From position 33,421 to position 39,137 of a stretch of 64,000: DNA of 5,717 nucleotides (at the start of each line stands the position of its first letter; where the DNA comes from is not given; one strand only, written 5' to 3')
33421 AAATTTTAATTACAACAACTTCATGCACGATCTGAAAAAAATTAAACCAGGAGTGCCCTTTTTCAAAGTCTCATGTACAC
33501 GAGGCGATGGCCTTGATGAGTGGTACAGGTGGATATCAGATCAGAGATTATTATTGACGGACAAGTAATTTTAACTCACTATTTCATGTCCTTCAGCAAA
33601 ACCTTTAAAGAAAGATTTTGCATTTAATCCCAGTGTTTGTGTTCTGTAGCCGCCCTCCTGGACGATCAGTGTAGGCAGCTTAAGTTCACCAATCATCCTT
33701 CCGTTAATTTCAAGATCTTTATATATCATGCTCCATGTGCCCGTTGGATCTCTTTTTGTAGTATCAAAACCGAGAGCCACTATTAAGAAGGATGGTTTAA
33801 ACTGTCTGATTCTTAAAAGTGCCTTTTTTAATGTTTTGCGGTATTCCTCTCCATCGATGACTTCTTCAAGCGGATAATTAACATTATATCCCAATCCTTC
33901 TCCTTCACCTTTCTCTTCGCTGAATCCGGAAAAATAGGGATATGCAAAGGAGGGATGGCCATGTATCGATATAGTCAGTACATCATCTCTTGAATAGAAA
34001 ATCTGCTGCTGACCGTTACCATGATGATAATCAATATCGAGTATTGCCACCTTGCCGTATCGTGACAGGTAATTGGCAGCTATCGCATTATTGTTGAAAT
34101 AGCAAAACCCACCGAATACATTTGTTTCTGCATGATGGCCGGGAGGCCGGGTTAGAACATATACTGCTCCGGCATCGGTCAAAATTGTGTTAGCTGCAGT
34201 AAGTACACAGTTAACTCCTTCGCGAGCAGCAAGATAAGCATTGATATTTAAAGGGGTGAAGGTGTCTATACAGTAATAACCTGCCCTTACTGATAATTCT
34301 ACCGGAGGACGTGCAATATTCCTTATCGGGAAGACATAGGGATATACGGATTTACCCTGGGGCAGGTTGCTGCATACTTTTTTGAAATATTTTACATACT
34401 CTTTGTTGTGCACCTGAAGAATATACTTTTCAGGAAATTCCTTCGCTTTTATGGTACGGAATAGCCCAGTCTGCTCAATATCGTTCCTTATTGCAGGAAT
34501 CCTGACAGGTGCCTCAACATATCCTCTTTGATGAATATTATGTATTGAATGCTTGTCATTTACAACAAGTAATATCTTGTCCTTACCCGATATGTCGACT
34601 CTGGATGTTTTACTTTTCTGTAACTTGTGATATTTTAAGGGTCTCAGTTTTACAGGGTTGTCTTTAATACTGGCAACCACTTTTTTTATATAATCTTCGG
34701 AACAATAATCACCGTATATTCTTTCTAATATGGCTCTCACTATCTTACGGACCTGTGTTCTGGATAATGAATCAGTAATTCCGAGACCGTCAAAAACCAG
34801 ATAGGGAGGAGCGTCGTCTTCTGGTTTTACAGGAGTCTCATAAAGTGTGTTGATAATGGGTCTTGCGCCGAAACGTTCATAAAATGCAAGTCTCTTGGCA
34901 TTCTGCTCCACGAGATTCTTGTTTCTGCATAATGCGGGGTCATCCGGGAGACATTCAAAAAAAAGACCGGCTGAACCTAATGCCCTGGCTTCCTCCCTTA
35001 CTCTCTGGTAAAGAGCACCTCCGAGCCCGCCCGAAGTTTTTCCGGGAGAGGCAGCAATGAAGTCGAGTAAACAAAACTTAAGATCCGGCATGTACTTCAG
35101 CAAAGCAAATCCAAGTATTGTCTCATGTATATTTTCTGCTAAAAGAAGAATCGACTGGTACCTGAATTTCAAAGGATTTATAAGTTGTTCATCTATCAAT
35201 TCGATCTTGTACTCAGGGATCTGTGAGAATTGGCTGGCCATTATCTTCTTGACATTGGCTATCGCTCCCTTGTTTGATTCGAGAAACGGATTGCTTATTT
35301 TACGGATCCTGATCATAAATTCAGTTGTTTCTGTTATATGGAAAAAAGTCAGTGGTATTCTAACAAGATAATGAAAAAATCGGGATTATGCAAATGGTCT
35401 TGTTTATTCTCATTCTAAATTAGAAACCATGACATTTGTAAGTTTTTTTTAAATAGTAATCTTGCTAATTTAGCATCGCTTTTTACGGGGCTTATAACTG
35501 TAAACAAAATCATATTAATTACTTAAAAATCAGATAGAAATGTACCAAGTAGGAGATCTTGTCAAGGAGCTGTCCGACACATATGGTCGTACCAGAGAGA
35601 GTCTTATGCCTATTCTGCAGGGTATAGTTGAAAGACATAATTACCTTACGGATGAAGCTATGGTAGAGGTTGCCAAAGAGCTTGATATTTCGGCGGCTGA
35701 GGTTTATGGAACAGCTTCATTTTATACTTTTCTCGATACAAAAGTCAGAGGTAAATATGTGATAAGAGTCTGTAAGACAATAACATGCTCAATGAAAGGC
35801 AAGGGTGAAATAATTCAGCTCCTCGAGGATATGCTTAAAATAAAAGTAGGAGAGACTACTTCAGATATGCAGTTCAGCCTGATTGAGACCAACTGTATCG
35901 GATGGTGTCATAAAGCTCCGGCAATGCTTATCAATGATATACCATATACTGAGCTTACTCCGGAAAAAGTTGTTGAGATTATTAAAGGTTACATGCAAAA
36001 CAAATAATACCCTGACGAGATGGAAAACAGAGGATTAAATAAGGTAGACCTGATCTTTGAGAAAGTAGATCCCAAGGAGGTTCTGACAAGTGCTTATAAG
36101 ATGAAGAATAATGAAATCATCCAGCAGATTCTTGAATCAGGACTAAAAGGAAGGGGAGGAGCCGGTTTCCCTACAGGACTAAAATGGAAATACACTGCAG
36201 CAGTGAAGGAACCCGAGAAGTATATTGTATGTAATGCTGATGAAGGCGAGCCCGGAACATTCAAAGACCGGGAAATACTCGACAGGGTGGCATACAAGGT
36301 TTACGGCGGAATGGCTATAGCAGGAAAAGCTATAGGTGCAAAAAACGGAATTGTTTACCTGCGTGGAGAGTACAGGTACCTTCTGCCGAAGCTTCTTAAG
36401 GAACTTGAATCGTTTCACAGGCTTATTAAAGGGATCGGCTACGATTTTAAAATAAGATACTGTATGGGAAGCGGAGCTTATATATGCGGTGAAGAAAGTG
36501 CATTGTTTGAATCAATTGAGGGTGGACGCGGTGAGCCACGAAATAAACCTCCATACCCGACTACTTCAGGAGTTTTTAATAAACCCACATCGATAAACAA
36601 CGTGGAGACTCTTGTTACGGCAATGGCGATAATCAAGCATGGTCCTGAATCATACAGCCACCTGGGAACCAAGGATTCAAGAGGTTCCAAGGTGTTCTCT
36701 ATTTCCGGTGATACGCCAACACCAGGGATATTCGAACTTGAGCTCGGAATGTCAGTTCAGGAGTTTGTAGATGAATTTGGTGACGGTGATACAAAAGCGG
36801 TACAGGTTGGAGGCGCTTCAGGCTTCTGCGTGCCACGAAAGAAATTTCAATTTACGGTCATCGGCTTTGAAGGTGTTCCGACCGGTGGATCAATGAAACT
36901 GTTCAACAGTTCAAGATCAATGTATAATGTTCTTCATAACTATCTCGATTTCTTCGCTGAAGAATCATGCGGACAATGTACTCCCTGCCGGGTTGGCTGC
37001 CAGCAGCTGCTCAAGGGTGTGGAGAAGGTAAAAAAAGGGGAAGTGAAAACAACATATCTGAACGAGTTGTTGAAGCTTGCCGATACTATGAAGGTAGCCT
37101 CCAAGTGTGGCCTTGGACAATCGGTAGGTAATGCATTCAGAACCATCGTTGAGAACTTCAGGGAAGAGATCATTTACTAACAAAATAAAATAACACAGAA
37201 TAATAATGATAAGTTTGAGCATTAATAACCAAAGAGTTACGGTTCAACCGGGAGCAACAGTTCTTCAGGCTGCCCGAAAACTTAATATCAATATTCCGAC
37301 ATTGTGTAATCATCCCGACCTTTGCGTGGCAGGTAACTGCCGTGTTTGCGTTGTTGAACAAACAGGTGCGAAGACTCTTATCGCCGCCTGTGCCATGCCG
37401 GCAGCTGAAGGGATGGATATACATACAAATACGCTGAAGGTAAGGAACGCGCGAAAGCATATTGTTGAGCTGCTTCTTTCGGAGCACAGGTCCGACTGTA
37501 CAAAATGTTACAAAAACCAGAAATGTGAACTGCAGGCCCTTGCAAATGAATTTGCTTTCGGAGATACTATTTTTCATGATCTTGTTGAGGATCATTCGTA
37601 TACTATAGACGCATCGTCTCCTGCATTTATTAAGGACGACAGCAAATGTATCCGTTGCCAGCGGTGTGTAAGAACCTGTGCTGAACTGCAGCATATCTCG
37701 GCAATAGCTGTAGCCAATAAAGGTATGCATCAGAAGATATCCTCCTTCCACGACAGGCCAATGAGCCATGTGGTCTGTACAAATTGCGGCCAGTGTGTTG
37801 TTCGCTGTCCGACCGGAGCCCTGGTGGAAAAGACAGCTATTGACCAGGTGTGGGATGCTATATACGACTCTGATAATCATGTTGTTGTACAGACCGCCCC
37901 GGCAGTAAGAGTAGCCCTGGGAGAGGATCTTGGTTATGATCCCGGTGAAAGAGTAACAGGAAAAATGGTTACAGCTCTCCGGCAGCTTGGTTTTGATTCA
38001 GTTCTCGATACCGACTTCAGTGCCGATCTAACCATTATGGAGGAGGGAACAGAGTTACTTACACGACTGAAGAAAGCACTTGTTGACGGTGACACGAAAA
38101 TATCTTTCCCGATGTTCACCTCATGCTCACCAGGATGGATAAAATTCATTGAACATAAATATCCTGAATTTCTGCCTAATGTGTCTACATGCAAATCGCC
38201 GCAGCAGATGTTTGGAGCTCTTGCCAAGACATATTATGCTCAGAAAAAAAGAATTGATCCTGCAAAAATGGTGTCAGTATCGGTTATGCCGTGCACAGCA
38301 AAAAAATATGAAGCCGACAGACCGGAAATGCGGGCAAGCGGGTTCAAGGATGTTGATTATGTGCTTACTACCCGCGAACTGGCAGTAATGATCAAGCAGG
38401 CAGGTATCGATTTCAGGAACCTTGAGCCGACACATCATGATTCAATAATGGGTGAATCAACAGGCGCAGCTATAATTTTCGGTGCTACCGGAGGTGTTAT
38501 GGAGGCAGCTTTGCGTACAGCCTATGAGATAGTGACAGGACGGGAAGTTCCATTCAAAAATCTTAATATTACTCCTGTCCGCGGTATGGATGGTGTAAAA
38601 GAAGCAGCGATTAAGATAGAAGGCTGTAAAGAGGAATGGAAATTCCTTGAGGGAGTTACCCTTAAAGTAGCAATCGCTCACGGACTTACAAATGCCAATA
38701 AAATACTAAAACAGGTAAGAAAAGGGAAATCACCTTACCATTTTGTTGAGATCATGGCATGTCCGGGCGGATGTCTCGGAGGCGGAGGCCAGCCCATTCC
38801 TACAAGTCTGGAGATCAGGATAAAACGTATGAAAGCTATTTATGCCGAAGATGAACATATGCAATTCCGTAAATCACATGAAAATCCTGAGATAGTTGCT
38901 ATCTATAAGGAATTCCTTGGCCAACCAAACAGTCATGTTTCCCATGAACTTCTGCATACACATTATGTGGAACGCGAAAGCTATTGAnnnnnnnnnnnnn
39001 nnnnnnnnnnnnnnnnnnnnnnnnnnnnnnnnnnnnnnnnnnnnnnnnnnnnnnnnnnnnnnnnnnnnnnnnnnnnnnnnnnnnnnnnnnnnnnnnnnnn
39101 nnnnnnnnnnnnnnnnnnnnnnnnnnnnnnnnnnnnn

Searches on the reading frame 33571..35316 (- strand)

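Call 9: search_protein_families(library=pfam, proteins=[window:33571-35316:-])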
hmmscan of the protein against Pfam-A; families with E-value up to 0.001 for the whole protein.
window:33571-35316:- (581 aa): 2 families
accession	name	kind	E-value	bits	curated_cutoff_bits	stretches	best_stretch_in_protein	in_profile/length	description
PF00850.24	Hist_deacetyl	-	1.3e-72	245.2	27.9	1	267-571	2-296/298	Histone deacetylase domain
PF00583.31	Acetyltransf_1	-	0.00041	21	20.7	0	55-129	33-107/116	Acetyltransferase (GNAT) family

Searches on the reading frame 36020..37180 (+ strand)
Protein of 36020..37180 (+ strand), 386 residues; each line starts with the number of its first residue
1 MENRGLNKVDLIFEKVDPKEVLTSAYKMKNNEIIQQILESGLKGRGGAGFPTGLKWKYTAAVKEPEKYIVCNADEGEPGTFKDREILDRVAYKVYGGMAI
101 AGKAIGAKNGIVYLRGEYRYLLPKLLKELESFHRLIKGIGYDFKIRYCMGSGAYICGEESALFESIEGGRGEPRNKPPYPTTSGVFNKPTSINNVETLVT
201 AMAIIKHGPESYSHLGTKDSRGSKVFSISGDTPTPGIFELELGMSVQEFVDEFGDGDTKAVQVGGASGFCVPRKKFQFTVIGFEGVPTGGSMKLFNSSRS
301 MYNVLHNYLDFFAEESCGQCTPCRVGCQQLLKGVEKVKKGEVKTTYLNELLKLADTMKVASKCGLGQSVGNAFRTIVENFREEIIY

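Call 40: search_protein_families(library=pfam, proteins=[window:36020-37180:+], max_evalue=0.00001)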
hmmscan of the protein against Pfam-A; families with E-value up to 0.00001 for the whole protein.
window:36020-37180:+ (386 aa): 2 families
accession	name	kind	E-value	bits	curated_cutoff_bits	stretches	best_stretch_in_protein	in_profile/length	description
PF01512.22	Complex1_51K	-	6.4e-37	127.2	31.2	1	38-200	2-147/150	Nuo51 FMN-binding domain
PF10589.14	NADH_4Fe-4S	-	3e-25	88.3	23.5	1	304-384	2-82/85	NADH-ubiquinone oxidoreductase-F iron-sulfur binding region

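Call 55: search_protein_families(library=ncbifam, proteins=[window:36020-37180:+], max_evalue=0.0001)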
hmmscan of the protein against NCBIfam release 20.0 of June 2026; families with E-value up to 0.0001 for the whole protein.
window:36020-37180:+ (386 aa): 6 families
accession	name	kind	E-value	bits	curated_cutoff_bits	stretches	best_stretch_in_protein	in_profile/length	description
TIGR01959.1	nuoF_fam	equivalog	1.2e-102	343.4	558.65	1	27-384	32-406/410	NADH-quinone oxidoreductase subunit NuoF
NF010120.0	PRK13596.1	equivalog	5.8e-86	288.7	389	1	27-384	37-413/433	NADH-quinone oxidoreductase subunit NuoF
NF008436.0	PRK11278.1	equivalog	1e-73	248.7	749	1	27-383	45-421/448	NADH-quinone oxidoreductase subunit NuoF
TIGR04481.1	PR_assoc_PrdC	equivalog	5.4e-11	41.9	490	1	24-202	65-223/425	proline reductase-associated electron transfer protein PrdC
TIGR01945.1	rnfC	subfamily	1.5e-09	36.9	245.95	1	15-112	106-201/435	RnfABCDGE type electron transport complex subunit C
NF003454.1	PRK05035.1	equivalog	1.1e-08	34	345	1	21-113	114-203/556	electron transport complex subunit RsxC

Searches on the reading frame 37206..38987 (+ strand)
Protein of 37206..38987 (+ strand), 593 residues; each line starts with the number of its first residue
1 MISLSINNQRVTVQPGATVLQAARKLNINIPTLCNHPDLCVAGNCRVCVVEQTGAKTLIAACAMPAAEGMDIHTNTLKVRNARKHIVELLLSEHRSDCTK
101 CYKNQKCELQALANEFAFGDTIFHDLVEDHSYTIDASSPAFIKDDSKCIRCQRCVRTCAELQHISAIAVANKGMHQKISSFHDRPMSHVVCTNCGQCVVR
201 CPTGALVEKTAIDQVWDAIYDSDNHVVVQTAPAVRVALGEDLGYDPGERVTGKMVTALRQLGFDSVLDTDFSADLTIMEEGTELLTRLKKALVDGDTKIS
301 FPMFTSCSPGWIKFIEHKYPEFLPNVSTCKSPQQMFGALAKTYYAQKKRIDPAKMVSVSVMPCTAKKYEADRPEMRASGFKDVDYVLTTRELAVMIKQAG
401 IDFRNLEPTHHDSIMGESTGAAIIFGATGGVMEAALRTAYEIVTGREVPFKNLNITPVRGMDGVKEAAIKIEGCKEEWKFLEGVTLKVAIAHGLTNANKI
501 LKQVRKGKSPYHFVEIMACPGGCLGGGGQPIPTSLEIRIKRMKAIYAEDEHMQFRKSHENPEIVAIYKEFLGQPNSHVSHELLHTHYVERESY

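Call 40: search_protein_families(library=pfam, proteins=[window:37206-38987:+], max_evalue=0.00001)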
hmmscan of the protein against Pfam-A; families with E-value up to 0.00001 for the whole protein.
window:37206-38987:+ (593 aa): 8 families
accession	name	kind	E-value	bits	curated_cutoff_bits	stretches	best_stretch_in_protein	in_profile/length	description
PF02906.19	Fe_hyd_lg_C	-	2e-98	329.4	22.1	1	225-527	2-245/245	Iron only hydrogenase large subunit, C-terminal domain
PF02256.22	Fe_hyd_SSU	-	3.1e-25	88.4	24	1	536-590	2-56/56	Iron hydrogenase small subunit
PF13510.11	Fer2_4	-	3.5e-18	65.9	22.8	1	1-76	3-81/82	2Fe-2S iron-sulfur cluster binding domain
PF10588.14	NADH-G_4Fe-4S_3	-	8e-13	48.1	27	1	83-116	1-34/40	NADH-ubiquinone oxidoreductase-G iron-sulfur binding region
PF22117.2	Fer4_Nqo3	-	2.4e-08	34.5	27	1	144-206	7-66/67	NADH-quinone oxidoreductase subunit 3, ferredoxin-like domain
PF12838.12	Fer4_7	-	1.6e-06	28.9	27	1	147-205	1-52/52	4Fe-4S dicluster domain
PF00111.32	Fer2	-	3e-06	27.5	21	1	8-53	7-48/77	2Fe-2S iron-sulfur cluster binding domain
PF13187.11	Fer4_9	-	1e-05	25.9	27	1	147-205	1-51/52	4Fe-4S dicluster domain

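Call 55: search_protein_families(library=ncbifam, proteins=[window:37206-38987:+], max_evalue=0.0001)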
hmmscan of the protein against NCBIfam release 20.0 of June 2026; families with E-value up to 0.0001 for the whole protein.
window:37206-38987:+ (593 aa): 15 families
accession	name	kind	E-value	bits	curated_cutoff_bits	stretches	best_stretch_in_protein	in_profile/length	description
NF040763.1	FeFe_hydrog_A6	exception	9.1e-265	879.4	765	1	2-590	1-571/571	NADH-dependent [FeFe] hydrogenase, group A6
NF040762.1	Hydr_FeFe_Clost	exception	1e-178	595.6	900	1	3-587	2-571/572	ferredoxin hydrogenase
TIGR02512.1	FeFe_hydrog_A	subfamily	3.1e-158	526.5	405.95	1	143-531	4-374/375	[FeFe] hydrogenase, group A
NF005745.0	PRK07569.1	equivalog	1.1e-52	178.8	333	1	2-211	4-212/238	bidirectional hydrogenase complex protein HoxU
TIGR04105.1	FeFe_hydrog_B1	subfamily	3.6e-50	171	450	2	144-484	140-446/462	monomeric [FeFe] hydrogenase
TIGR01973.1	NuoG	equivalog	2.1e-44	152.3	470.05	1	5-211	2-203/606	NADH-quinone oxidoreductase subunit NuoG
NF005895.0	PRK07860.1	equivalog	2.6e-31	108.4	802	1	1-207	17-221/811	NADH-quinone oxidoreductase subunit G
NF006305.0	PRK08493.1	equivalog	1.1e-29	103.1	591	1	1-209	1-224/819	NADH-quinone oxidoreductase subunit G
NF009454.0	PRK12814.1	equivalog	7.8e-23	80.7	916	1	2-99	4-101/657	putative NADPH-dependent glutamate synthase small subunit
TIGR01971.1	NuoI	subfamily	2.7e-05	23.8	113.05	1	145-213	41-105/121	NADH-quinone oxidoreductase, chain I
NF004537.0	PRK05888.1-3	equivalog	2.8e-05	23.7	163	1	146-207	68-131/204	NADH-quinone oxidoreductase subunit NuoI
NF007012.0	PRK09476.1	equivalog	3e-05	23.3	269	1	146-211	59-122/254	ferredoxin-type protein NapG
NF004546.0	PRK05888.3-3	equivalog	3.3e-05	23.4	260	1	144-221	62-139/196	NADH-quinone oxidoreductase subunit NuoI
TIGR02912.1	sulfite_red_C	equivalog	6.7e-05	22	324.1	0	144-209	167-221/314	sulfite reductase subunit C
NF040612.1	F420_dehyd_FpoI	exception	9.2e-05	22.3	180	0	143-208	39-101/135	F420H2 dehydrogenase subunit FpoI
